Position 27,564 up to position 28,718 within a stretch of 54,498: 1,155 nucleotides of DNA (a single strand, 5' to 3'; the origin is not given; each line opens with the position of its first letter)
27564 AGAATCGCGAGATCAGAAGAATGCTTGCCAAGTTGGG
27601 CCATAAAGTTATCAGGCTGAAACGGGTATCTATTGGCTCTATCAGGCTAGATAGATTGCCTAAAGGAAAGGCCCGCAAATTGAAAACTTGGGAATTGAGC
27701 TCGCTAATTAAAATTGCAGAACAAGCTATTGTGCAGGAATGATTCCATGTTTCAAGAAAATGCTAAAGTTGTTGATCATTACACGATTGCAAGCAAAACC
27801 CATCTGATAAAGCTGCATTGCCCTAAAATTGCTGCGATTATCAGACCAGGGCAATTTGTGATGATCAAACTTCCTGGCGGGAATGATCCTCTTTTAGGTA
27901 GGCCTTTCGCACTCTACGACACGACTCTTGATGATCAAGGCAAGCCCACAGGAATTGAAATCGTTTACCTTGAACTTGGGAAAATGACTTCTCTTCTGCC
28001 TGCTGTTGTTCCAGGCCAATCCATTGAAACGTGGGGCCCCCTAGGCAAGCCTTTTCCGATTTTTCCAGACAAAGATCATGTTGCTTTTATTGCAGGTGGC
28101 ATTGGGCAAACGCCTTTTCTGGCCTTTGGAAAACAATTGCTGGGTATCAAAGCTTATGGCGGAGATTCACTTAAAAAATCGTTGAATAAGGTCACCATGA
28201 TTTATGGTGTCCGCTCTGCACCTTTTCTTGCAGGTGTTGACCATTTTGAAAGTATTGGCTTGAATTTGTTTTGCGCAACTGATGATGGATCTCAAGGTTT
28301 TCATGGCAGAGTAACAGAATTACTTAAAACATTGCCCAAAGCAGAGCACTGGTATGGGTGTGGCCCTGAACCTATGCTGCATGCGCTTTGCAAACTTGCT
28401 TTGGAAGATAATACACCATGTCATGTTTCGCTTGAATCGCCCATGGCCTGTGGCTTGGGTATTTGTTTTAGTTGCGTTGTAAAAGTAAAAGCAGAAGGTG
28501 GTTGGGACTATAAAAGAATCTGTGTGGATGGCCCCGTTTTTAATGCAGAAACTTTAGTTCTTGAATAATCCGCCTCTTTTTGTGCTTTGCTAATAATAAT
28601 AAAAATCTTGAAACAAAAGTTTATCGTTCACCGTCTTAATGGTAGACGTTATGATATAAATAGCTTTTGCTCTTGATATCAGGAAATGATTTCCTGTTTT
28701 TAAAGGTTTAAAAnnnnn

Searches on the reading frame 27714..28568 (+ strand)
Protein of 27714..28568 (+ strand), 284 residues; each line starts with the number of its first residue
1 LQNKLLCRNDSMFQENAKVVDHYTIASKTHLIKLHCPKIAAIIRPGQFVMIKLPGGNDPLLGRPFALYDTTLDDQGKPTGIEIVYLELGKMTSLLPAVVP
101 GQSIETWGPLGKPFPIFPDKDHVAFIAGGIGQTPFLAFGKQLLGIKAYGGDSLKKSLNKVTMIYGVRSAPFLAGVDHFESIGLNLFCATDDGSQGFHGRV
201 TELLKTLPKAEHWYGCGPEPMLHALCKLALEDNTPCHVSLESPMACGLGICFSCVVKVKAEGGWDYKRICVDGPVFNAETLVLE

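Call 3: search_protein_families(library=pfam, proteins=[window:27714-28568:+], max_evalue=0.01)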
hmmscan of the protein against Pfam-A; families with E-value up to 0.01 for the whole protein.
window:27714-28568:+ (284 aa): 3 families
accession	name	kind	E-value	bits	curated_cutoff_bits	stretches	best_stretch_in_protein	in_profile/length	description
PF10418.14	DHODB_Fe-S_bind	-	1.4e-16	60.4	23.9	1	241-281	1-40/41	Iron-sulfur cluster binding domain of dihydroorotate dehydrogenase B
PF00970.30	FAD_binding_6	-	3e-05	24.7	21.1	1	17-112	2-96/99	Oxidoreductase FAD-binding domain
PF00175.26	NAD_binding_1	-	0.00011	23.2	22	1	125-226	1-108/109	Oxidoreductase NAD-binding domain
